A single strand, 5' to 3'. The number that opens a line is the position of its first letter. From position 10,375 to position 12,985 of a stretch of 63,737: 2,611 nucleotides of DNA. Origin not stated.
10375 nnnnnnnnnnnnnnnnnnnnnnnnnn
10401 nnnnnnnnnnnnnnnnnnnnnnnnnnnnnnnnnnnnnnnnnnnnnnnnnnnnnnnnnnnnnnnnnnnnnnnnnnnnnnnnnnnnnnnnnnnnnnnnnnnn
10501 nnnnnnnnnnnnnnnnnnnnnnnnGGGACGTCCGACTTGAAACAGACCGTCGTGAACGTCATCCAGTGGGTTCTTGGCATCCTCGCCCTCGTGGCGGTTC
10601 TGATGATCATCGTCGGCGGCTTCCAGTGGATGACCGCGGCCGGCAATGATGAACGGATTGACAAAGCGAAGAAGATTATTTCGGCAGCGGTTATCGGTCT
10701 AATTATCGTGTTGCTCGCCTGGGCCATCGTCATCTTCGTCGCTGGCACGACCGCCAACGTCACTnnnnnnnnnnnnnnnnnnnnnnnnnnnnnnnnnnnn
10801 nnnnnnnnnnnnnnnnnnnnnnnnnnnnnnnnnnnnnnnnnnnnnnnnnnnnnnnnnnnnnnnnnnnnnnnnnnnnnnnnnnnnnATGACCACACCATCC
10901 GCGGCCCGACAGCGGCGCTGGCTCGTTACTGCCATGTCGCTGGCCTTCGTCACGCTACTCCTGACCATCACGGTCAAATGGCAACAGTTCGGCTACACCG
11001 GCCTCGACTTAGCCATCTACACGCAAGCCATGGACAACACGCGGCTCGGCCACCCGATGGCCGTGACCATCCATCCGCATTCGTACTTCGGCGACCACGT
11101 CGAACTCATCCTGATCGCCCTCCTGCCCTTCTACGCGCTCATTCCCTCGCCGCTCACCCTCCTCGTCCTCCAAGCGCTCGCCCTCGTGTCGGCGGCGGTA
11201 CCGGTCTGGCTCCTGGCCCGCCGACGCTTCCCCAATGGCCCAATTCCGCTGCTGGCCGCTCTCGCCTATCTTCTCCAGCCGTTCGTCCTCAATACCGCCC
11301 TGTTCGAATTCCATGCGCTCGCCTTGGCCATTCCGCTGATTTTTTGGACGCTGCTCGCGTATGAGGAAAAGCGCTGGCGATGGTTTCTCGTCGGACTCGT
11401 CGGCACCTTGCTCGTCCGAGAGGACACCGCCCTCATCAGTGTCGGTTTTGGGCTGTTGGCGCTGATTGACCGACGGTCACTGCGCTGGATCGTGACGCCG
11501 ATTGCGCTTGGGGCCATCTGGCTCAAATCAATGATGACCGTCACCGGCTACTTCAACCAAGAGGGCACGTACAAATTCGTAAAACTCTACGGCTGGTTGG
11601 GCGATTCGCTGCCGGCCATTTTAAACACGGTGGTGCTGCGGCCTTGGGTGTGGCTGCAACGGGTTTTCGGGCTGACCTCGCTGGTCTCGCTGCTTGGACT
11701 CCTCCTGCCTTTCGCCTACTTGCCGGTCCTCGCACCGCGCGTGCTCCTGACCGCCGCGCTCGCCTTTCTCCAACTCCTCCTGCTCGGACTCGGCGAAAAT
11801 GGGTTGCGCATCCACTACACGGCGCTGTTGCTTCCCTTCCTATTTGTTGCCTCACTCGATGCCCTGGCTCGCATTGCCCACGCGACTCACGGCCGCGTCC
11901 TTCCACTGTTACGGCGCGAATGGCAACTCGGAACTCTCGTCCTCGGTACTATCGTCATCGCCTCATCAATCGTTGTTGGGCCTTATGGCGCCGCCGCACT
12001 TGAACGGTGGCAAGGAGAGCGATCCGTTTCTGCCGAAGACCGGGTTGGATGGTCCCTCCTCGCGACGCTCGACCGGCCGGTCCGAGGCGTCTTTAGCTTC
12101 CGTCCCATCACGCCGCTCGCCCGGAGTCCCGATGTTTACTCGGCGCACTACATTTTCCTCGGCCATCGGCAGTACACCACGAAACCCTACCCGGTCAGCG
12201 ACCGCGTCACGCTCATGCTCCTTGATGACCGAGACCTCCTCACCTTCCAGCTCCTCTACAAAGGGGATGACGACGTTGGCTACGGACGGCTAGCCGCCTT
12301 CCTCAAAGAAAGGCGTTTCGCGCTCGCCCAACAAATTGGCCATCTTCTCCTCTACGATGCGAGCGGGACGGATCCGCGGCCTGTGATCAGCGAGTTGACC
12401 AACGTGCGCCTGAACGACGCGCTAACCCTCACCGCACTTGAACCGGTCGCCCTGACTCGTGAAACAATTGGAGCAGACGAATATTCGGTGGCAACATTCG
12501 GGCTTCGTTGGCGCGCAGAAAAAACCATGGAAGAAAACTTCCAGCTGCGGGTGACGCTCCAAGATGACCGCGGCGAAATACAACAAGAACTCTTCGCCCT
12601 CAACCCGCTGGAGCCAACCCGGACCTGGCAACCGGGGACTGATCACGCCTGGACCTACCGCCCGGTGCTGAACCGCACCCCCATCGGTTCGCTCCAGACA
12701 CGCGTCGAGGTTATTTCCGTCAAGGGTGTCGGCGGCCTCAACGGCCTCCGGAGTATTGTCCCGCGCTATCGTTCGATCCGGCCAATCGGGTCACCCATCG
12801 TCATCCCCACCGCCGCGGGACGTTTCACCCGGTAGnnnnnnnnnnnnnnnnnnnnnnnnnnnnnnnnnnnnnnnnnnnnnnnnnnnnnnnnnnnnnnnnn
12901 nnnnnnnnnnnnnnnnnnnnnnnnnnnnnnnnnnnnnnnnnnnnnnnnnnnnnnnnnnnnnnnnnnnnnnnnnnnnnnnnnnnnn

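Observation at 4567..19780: Candidate surface-glycosylation system: pilin-like gene array embedded among five GT-C-type membrane proteins and polyprenyl-phosphate-sugar supply genes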

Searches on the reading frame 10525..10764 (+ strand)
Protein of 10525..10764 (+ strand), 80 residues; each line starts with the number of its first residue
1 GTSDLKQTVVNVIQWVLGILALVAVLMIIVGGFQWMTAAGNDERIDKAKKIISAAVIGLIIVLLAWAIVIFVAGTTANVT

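Call 48: find_related_loci(query=A3, collection=metagenome_contigs, flank=10000)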
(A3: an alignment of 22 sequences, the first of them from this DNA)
Query A3 (80 aa) in metagenome_contigs; peptide patterns used: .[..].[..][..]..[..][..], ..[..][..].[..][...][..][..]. (x = any residue, [..] = any of these).
600 stretches matched a pattern (row limit reached: there are more); 433 encode a relative of the query (tblastn E <= 1e-3); the best 80 are kept; 80 distinct loci.
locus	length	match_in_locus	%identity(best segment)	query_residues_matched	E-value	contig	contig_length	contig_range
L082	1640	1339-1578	84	1-80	1e-39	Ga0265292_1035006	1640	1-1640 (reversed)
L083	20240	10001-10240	78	1-80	8e-37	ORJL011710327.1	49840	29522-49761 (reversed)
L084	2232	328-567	76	1-80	1e-36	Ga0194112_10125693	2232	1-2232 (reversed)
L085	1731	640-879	75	1-80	2e-36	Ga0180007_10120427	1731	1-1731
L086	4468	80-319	76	1-80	3e-36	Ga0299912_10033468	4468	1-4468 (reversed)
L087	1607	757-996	71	1-80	2e-35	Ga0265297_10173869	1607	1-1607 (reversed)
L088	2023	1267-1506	71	1-80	4e-34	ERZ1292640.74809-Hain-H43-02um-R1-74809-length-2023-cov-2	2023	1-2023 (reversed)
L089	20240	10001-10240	71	1-80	6e-34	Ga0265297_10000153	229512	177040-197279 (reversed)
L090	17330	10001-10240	71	1-80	6e-33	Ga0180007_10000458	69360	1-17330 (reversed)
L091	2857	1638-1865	74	1-76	6e-33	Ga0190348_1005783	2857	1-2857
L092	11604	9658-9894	67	1-79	2e-32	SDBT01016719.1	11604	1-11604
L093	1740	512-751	69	1-80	1e-32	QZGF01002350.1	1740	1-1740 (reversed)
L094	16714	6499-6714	72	1-72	7e-32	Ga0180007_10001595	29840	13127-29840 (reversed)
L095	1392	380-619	75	1-80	1e-31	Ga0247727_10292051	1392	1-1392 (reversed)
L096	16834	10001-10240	64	1-80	2e-30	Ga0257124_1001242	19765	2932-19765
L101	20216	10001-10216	69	1-72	2e-29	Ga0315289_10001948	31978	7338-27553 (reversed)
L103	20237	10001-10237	52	2-80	3e-24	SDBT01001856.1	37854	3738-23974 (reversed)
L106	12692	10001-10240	50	1-80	2e-23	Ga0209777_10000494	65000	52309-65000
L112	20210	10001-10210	60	3-72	2e-22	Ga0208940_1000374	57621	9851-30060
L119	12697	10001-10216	57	1-72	4e-22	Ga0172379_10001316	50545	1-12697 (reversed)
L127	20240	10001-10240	49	1-80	1e-21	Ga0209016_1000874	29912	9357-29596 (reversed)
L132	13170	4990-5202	55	2-72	2e-21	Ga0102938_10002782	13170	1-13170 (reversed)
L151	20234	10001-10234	49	3-80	2e-20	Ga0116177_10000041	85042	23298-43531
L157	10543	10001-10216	46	1-72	3e-20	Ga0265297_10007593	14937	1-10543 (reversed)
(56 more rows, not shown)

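Call 53: search_protein_families(library=pfam, proteins=[L103:10497-13262:-, L096:10692-12944:-, L112:6399-9290:-, L157:6123-8354:-, L106:1918-4251:+, L119:704-5107:+, L083:2-2779:-, L127:7642-9276:-, L132:3083-4849:-, L094:12588-14117:-], max_evalue=0.001)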
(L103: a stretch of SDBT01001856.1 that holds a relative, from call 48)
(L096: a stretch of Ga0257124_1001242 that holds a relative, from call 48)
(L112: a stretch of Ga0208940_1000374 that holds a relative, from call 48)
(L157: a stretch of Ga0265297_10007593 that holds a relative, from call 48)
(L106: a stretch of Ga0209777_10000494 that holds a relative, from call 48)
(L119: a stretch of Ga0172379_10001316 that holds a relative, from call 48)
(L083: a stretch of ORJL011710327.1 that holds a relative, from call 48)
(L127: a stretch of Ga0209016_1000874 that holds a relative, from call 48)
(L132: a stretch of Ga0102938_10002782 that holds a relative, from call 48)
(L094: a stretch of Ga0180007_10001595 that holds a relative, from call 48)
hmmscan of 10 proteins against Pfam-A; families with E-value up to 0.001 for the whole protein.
L103:10497-13262:- (921 aa): 29 families (the best 25 are shown)
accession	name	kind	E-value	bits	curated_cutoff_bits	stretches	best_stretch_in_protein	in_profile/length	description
PF07724.20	AAA_2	-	3.2e-65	219.6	27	1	655-821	1-166/166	AAA domain (Cdc48 subfamily)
PF10431.15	ClpB_D2-small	-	4.4e-26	91.2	21.9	1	827-901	1-75/81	C-terminal, D2-small domain, of ClpB protein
PF00004.35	AAA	-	2.2e-19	70.7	21.2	2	381-482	1-92/131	ATPase family associated with various cellular activities (AAA)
PF07728.20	AAA_5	-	8.9e-18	65.1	22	1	659-781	1-125/139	AAA domain (dynein-related subfamily)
PF17871.7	AAA_lid_9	-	2.5e-11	43.9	22.8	1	523-610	3-89/104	AAA lid domain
PF00158.32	Sigma54_activat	-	2.9e-11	43.8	20.2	1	640-785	5-150/168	Sigma-54 interaction domain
PF13401.12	AAA_22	-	4.5e-11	43.6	27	1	377-476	4-109/130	AAA domain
PF13191.12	AAA_16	-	1.8e-09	38.8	32.6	1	361-405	2-51/167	AAA ATPase domain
PF13173.12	AAA_14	-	2.8e-08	34.2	27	0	379-467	3-80/129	AAA domain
PF20720.3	nSTAND3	-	9.3e-08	32.4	27.2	0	366-406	5-45/155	Novel STAND NTPase 3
PF20703.3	nSTAND1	-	4.7e-07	30.2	27.1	1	363-485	18-152/379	Novel STAND NTPase 1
PF05673.19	DUF815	-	5.5e-07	29.4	23.8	0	370-409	43-84/249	Protein of unknown function (DUF815)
PF12775.13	AAA_7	-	9.9e-07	28.9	25.8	0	374-407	29-62/181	P-loop containing dynein motor region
PF01078.27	Mg_chelatase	-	1.4e-06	28.3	20.3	0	375-420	19-64/207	Magnesium chelatase, subunit ChlI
PF05729.18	NACHT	-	1.6e-06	28.5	26.7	0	381-410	3-32/167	NACHT domain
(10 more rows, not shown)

L096:10692-12944:- (750 aa): 1 family
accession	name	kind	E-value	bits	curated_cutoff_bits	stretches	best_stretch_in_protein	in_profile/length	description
PF01436.27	NHL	-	0.00036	20.9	20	0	679-706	1-27/28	NHL repeat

L112:6399-9290:- (963 aa): 3 families
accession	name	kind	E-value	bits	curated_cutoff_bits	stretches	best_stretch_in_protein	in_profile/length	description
PF00912.28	Transgly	-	3.9e-61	206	27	1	101-274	4-177/178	Transglycosylase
PF00905.27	Transpeptidase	-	3.5e-25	89.3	22.1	1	370-645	6-298/299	Penicillin binding protein transpeptidase domain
PF17957.7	Big_7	-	9.4e-07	29.8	24.1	1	768-834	1-68/70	Bacterial Ig domain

L157:6123-8354:- (743 aa): 2 families
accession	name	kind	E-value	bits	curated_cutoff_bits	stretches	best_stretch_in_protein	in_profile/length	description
PF16158.11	N_BRCA1_IG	-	3.4e-06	28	28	1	507-595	3-93/108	Ig-like domain from next to BRCA1 gene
PF05108.18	T7SS_ESX1_EccB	-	0.00028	20.1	27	0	291-466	69-231/474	Type VII secretion system ESX-1, transport TM domain B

L106:1918-4251:+ (777 aa): 2 families
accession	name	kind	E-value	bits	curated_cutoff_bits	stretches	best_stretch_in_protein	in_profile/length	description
PF01510.30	Amidase_2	-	2.4e-16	60.7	26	1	212-362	4-131/131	N-acetylmuramoyl-L-alanine amidase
PF16158.11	N_BRCA1_IG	-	2.7e-05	25.1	28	0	566-641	20-92/108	Ig-like domain from next to BRCA1 gene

L119:704-5107:+ (1467 aa): 6 families
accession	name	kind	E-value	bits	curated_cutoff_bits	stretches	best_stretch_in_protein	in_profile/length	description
PF13948.11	DUF4215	-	2e-13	50.8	27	1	1126-1161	10-46/47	Domain of unknown function (DUF4215)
PF07691.17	PA14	-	1.6e-07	31.7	24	1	1336-1405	59-127/147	PA14 domain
PF22352.2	K319L-like_PKD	-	5.9e-06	26.6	27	1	955-1032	15-84/84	K319L-like, PKD domain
PF02368.24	Big_2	-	9.1e-06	26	22.8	1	443-521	2-78/79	Bacterial Ig-like domain (group 2)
PF18911.6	PKD_4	-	8.3e-05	23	27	0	586-625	46-85/85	PKD domain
PF00801.26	PKD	-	0.00038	20.9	23.5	0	940-1029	3-79/80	PKD domain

L083:2-2779:- (926 aa): 13 families
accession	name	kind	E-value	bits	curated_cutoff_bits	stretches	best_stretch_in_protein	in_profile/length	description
PF13620.12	CarboxypepD_reg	-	4.2e-45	152.4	32.3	5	44-123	1-77/82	Carboxypeptidase regulatory-like domain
PF13715.12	CarbopepD_reg_2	-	2.5e-16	59.9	32.2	1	227-278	2-49/88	CarboxypepD_reg-like domain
PF17802.7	SpaA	-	1e-14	54.9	23.1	1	52-120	10-82/91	Prealbumin-like fold domain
PF14686.12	fn3_3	-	1.8e-12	47.3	24.4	1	252-281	24-53/75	Polysaccharide lyase family 4, domain II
PF23194.1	NOMO_5th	-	2e-10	41.3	27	0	45-122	2-86/89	NOMO fifth transthyretin-like domain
PF09430.16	EMC7_beta-sandw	-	2.5e-09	37.8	26.6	1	60-119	9-63/122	ER membrane protein complex subunit 7, beta-sandwich domain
PF07210.18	DUF1416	-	3.3e-09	37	23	0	494-561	8-73/97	Protein of unknown function (DUF1416)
PF17210.9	SdrD_B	-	1.3e-07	32.3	29.7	1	51-108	17-74/112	SdrD B-like domain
PF10670.15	DUF4198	-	2.2e-07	31.6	34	0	797-855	154-206/209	Domain of unknown function (DUF4198)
PF23193.1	NOMO_3rd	-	8.2e-06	26.3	27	0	69-115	55-106/120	NOMO third transthyretin-like domain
PF20598.4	DUF6795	-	7.9e-05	23.3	27.4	0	891-920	1-34/103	Domain of unknown function (DUF6795)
PF24025.1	Ig_DR_A0283-like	-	0.00044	20.9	27.1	0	48-96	12-60/102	DR_A0283-like, Ig-like domain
PF01060.29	TTR-52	-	0.00082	20.4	24.9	0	236-274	8-50/79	Transthyretin-like family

L127:7642-9276:- (544 aa): 0 families

L132:3083-4849:- (588 aa): 0 families

L094:12588-14117:- (509 aa): 1 family
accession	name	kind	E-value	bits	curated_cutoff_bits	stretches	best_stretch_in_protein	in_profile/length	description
PF13231.12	PMT_2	-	6.5e-18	65.9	26.1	1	61-217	3-156/160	Dolichyl-phosphate-mannose-protein mannosyltransferase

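Call 78: search_protein_families(library=pfam, proteins=[L101:9857-19153:+, L151:9845-11572:+, L151:11579-18307:+, L094:4201-5889:+], max_evalue=0.001)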
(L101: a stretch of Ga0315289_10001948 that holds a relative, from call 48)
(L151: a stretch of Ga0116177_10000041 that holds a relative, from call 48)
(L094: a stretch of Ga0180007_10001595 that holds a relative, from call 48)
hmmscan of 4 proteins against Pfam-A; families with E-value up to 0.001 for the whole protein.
L101:9857-19153:+ (3098 aa): 4 families
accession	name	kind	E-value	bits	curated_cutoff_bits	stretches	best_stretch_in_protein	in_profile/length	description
PF17957.7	Big_7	-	3e-46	156.4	24.1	3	2779-2846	1-70/70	Bacterial Ig domain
PF13205.12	Big_5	-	3.7e-31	108.4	23.6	2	169-274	2-105/105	Bacterial Ig-like domain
PF18895.5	T4SS_pilin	-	3.4e-10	40.3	26.6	1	55-119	6-70/71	Type IV secretion system pilin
PF01436.27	NHL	-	7.5e-05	23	20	0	2451-2474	2-26/28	NHL repeat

L151:9845-11572:+ (575 aa): 3 families
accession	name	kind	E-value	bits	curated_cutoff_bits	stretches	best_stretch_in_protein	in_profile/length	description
PF13205.12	Big_5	-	7.2e-22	78.5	23.6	2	449-556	3-93/105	Bacterial Ig-like domain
PF18895.5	T4SS_pilin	-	5.7e-10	39.6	26.6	1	54-122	4-71/71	Type IV secretion system pilin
PF04956.18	TrbC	-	0.00098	19.7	27.9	0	12-119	8-95/98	TrbC/VIRB2 pilin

L151:11579-18307:+ (2242 aa): 4 families
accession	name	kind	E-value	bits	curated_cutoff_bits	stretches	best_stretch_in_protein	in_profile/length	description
PF13205.12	Big_5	-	5.6e-34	117.5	23.6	4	186-281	17-105/105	Bacterial Ig-like domain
PF01833.30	TIG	-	6.5e-13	48.9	20.9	1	740-833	2-83/84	IPT/TIG domain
PF18895.5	T4SS_pilin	-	2e-10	41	26.6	1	46-115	2-70/71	Type IV secretion system pilin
PF04956.18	TrbC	-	1.7e-06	28.6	27.9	1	4-109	6-91/98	TrbC/VIRB2 pilin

L094:4201-5889:+ (562 aa): 1 family
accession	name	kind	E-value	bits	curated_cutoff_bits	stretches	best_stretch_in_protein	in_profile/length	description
PF18895.5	T4SS_pilin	-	3.2e-05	24.3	26.6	1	71-127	11-65/71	Type IV secretion system pilin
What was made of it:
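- On VirB2/TrbC-type T4SS pilin: TrbC hits occur in fused relatives (call 78).
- Topology: proteins that fuse the pilin hairpin to C-terminal Ig-like, TIG and NHL repeats indicate that the tail faces outward (call 78). The hairpin often carries large Ig-like, NHL or Cys-rich extracellular extensions, which looks like an anchor role (call 78).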

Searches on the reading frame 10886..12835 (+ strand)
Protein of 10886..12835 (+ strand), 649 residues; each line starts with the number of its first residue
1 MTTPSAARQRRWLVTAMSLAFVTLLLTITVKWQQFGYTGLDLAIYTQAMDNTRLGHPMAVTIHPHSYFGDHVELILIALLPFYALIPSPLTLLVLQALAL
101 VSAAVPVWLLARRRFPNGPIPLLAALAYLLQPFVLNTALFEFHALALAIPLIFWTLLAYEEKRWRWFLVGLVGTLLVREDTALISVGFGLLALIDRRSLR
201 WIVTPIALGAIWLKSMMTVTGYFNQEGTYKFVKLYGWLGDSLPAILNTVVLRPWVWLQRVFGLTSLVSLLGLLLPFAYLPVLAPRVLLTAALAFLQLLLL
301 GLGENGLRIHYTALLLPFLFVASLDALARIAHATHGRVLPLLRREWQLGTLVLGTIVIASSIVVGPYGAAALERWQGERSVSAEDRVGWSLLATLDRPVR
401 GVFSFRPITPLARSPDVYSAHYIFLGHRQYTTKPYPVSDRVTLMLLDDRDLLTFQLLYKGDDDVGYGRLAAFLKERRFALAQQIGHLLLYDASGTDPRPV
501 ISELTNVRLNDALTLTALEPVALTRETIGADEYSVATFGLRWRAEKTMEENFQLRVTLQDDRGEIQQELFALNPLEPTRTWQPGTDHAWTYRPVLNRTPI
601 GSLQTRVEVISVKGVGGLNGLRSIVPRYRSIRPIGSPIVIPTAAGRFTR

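Call 4: search_protein_families(library=pfam, proteins=[window:10886-12835:+], max_evalue=0.01)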
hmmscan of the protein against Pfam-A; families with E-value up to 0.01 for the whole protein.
window:10886-12835:+ (649 aa): 1 family
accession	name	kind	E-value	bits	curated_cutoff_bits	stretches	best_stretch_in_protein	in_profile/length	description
PF09852.15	DUF2079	-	2.7e-50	172.2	28.2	1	34-338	4-317/459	Predicted membrane protein (DUF2079)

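Call 41: search_protein_families(library=ncbifam, proteins=[window:10886-12835:+], max_evalue=0.01)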
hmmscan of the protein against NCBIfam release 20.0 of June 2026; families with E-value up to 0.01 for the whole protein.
window:10886-12835:+ (649 aa): 1 family
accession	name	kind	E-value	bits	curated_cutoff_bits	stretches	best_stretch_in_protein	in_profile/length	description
NF046093.1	AZOBR_p60025_fam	subfamily_domain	0.00061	19.1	150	1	92-203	113-224/232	AZOBR_p60025 family cell surface glycopolymer formation protein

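Call 68: search_solved_structures(query=A4, max_evalue=10, show_alignments=2)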
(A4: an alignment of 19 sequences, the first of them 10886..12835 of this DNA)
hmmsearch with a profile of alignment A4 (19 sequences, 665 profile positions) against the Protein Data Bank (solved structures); distinct sequences matched with E-value up to 10: 2.
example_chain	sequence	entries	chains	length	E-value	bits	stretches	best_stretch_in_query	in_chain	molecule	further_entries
6w98_A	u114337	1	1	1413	7.1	8.2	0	204-248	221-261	F5/8 type C domain-containing protein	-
6wbx_A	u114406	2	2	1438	7.2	8.2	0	204-248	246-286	DUF3367 domain-containing protein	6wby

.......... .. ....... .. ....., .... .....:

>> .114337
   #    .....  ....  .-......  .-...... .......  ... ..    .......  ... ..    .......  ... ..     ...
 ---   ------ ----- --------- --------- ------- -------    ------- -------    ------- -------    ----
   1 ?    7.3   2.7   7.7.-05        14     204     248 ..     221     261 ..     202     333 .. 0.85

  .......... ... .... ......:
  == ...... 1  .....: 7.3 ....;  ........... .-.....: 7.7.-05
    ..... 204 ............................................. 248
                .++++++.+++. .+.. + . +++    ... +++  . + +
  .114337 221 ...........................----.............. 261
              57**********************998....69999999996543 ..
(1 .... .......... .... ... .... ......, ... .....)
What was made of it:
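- On GT-C glycosyltransferase superfamily (DUF2079 protein): The only PDB sequence matches are to AftD, at E about 7 (call 68).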
